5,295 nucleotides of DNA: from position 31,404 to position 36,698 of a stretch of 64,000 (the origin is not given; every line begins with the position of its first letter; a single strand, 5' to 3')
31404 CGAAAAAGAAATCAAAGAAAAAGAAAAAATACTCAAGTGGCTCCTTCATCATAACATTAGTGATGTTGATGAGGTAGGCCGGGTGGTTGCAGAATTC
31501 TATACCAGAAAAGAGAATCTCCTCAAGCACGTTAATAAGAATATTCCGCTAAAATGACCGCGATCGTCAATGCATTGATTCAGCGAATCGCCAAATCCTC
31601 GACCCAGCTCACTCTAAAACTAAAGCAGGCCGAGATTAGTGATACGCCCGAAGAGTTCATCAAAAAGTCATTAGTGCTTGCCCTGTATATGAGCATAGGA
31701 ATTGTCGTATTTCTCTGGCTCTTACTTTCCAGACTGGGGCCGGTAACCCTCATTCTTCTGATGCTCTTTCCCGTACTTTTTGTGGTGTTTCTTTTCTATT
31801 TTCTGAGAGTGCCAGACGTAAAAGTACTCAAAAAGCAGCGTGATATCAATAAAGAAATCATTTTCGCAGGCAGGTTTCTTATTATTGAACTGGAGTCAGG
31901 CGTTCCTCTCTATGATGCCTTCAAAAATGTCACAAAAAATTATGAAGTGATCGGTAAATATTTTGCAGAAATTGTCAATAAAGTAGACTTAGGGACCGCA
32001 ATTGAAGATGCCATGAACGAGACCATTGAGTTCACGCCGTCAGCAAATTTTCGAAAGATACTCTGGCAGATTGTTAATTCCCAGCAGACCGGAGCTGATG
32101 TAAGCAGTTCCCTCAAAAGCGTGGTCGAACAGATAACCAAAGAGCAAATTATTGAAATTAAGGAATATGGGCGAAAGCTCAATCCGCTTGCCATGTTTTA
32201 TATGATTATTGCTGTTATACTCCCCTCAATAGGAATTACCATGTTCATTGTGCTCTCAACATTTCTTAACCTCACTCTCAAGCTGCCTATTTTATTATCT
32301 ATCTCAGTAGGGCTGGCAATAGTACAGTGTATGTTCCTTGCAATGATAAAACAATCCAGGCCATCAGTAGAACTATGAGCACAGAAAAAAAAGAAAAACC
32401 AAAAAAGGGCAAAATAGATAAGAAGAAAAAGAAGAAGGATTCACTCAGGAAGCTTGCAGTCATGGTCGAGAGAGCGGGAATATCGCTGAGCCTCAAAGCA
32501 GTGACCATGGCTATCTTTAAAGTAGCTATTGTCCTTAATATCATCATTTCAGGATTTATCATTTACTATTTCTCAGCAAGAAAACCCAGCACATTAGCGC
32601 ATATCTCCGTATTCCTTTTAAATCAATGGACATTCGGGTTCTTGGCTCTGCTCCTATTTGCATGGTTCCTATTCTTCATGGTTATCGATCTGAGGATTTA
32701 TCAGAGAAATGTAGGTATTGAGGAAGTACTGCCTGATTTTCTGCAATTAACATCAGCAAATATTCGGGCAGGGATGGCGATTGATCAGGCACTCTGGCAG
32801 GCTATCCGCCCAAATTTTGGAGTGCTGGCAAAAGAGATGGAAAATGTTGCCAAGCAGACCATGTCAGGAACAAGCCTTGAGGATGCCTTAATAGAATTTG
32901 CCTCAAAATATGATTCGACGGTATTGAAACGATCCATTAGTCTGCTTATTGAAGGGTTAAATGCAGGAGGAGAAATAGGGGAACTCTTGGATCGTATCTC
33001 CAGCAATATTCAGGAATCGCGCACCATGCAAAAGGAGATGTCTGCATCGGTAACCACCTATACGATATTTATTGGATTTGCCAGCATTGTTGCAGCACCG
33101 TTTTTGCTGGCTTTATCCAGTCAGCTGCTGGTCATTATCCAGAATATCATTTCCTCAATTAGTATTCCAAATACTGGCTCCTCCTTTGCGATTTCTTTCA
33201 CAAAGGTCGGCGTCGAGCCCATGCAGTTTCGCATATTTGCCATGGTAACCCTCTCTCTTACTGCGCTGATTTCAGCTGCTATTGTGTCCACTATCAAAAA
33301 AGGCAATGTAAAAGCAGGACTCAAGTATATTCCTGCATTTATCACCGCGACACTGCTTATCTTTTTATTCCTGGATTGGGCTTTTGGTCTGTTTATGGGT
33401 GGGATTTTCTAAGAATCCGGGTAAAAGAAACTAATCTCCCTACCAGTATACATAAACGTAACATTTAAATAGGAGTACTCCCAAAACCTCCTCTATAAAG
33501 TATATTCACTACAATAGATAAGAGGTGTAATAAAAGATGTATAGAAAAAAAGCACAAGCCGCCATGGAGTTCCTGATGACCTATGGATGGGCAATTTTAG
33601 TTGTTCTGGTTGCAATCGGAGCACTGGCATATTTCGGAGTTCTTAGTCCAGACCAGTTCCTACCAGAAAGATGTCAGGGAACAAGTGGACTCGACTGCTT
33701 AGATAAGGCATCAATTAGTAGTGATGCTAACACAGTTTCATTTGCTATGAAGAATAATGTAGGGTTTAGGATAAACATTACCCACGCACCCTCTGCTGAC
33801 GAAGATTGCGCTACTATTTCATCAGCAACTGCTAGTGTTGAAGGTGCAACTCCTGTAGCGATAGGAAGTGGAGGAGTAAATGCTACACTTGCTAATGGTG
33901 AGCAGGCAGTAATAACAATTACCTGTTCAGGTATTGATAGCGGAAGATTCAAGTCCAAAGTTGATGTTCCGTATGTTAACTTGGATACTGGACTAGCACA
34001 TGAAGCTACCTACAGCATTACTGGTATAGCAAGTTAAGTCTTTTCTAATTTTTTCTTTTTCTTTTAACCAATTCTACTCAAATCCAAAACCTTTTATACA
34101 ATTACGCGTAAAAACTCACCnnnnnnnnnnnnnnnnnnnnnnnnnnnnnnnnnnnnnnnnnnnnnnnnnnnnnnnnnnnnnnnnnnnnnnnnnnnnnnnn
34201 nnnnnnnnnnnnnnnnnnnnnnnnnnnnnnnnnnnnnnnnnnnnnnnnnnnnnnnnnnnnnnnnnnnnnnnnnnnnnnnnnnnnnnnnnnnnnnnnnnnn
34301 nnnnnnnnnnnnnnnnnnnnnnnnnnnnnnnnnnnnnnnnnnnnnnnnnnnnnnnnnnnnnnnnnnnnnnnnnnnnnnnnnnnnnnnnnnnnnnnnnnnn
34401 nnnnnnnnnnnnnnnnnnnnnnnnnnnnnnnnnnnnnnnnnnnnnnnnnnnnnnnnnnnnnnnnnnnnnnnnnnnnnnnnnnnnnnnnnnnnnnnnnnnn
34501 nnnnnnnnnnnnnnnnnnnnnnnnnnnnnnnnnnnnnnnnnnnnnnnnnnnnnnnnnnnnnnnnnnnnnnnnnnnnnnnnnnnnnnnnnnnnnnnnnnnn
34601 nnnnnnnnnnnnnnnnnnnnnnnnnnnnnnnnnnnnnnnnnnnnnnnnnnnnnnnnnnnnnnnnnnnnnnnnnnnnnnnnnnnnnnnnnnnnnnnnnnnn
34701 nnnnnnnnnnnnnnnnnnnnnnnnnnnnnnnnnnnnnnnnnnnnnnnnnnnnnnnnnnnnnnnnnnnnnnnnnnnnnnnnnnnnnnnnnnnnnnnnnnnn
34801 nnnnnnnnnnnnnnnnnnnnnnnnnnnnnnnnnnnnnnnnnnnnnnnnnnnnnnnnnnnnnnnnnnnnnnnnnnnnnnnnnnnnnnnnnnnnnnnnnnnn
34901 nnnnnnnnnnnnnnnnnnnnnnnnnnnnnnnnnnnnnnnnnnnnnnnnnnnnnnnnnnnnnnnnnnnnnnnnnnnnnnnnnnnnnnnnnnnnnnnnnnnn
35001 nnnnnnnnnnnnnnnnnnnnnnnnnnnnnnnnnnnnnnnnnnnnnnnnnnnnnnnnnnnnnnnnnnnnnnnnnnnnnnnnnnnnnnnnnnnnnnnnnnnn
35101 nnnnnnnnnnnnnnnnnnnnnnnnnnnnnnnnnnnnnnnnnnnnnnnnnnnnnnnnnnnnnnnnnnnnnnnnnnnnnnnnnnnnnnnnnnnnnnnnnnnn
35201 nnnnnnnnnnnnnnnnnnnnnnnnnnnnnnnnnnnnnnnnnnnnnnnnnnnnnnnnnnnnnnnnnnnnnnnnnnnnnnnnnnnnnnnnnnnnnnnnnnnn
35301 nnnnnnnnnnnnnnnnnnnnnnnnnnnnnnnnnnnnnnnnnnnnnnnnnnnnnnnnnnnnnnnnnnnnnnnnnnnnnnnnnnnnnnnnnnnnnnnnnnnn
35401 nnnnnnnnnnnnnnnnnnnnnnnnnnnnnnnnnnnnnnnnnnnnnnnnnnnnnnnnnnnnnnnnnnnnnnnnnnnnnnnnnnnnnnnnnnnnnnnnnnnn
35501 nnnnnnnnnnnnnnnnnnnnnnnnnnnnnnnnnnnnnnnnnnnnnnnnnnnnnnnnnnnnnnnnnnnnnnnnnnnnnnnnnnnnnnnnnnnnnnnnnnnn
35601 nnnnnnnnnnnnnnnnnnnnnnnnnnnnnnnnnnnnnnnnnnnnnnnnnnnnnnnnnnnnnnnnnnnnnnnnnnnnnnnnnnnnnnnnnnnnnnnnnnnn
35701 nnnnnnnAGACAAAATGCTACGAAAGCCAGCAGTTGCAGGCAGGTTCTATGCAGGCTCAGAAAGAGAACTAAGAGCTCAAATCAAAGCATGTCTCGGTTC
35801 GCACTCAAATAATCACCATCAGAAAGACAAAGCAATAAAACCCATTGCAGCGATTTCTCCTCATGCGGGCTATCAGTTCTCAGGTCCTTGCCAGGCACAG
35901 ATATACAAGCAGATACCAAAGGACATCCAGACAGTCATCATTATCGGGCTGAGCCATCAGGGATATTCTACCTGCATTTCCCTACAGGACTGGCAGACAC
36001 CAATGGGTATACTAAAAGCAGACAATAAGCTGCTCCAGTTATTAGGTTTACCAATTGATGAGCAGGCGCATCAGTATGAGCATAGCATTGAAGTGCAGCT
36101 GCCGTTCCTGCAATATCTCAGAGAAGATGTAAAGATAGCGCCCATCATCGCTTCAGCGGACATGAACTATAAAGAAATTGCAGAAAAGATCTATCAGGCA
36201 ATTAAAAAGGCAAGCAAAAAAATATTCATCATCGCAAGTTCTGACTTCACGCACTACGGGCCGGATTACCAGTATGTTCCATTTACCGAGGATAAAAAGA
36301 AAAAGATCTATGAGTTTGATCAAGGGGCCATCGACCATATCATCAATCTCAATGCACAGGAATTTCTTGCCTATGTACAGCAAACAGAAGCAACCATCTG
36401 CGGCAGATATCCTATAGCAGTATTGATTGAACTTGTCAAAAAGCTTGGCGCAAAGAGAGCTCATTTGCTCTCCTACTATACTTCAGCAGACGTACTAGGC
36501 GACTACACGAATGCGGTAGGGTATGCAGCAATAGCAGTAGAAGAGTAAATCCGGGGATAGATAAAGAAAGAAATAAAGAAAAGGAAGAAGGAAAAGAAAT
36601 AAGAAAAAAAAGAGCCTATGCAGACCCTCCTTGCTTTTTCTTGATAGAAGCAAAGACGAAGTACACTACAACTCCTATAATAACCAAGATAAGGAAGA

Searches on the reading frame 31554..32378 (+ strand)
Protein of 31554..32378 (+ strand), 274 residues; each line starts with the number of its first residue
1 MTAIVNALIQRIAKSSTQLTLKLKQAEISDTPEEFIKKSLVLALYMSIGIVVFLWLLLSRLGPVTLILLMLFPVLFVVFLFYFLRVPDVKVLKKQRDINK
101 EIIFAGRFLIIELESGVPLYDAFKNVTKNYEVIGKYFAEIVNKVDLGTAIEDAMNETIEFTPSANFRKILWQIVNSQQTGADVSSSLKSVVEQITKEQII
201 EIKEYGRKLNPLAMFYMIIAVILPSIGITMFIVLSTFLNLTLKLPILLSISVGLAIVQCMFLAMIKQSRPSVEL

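Call 66: search_protein_families(library=pfam, proteins=[window:31554-32378:+], max_evalue=0.0001)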
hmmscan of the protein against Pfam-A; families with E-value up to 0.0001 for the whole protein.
window:31554-32378:+ (274 aa): 1 family
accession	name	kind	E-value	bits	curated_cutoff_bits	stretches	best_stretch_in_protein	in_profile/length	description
PF00482.28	T2SSF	-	5.2e-16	59.2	25.2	1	108-230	4-124/125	Type II secretion system (T2SS), protein F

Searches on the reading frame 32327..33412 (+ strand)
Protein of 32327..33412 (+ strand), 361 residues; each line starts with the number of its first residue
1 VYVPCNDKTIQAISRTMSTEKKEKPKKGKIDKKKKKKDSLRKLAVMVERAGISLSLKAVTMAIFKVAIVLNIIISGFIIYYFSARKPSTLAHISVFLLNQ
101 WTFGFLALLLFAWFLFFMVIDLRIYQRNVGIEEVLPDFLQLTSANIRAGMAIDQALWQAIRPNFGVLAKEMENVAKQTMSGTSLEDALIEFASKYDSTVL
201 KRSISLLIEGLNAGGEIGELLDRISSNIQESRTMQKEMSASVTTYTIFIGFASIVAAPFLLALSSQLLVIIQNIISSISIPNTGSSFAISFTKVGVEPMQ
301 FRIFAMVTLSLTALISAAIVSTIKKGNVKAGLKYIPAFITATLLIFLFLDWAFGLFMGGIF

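Call 66: search_protein_families(library=pfam, proteins=[window:32327-33412:+], max_evalue=0.0001)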
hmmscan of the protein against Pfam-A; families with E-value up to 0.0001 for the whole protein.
window:32327-33412:+ (361 aa): 1 family
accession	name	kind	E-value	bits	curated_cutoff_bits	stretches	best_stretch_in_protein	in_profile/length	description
PF00482.28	T2SSF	-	1.3e-14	54.7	25.2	1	138-263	1-123/125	Type II secretion system (T2SS), protein F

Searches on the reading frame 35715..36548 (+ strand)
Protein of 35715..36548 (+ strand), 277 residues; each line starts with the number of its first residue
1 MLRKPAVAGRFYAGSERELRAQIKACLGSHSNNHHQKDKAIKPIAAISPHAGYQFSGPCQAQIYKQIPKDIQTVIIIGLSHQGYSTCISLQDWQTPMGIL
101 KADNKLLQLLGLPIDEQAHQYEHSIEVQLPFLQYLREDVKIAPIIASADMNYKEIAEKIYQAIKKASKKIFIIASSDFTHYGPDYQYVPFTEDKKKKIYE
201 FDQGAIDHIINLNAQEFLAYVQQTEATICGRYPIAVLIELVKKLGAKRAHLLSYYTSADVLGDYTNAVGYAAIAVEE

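Call 66: search_protein_families(library=pfam, proteins=[window:35715-36548:+], max_evalue=0.0001)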
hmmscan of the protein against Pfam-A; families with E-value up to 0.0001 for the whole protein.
window:35715-36548:+ (277 aa): 1 family
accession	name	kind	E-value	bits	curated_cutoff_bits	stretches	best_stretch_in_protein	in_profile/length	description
PF01875.22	Memo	-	1.9e-68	231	27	1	4-273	1-268/269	Memo-like protein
